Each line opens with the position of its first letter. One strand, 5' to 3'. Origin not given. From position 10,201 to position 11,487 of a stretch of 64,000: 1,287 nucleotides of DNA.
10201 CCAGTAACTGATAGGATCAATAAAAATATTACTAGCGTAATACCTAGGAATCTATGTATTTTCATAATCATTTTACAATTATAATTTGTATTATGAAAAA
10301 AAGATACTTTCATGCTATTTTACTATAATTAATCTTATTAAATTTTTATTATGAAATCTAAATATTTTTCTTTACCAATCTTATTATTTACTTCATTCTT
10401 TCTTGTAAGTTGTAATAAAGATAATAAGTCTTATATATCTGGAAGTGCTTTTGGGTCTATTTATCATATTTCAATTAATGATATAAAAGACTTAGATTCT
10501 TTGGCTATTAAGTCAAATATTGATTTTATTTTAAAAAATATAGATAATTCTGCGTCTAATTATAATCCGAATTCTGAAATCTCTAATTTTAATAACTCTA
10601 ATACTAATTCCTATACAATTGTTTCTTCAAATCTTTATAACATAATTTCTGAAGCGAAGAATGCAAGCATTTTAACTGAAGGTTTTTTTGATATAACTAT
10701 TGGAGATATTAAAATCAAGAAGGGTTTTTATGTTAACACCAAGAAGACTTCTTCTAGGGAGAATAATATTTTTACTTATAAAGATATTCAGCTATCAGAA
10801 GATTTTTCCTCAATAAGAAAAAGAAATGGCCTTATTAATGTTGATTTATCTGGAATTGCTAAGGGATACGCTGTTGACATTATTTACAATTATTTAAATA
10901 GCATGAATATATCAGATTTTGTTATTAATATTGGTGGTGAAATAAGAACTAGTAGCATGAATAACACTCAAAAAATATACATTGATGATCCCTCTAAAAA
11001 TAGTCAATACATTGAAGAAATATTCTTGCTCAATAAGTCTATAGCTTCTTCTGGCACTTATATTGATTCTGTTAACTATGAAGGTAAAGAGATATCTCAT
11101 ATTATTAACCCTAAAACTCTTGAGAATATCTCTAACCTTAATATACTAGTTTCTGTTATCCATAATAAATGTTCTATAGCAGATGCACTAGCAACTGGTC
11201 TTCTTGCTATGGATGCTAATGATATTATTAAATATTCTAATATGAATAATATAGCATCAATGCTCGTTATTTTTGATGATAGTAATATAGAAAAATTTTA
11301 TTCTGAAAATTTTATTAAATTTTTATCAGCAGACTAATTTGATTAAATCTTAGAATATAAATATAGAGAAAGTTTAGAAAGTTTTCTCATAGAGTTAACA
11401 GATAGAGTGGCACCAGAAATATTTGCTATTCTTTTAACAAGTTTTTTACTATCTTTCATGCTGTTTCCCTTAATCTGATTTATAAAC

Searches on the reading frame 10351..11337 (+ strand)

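Call 8: search_protein_families(library=ncbifam, proteins=[window:10351-11337:+])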
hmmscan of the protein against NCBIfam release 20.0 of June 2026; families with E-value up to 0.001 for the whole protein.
window:10351-11337:+ (328 aa): 1 family
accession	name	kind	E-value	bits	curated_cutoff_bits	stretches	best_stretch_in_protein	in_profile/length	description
NF007774.0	PRK10461.1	equivalog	2.9e-34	118.5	498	1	12-327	11-348/351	FAD:protein FMN transferase ApbE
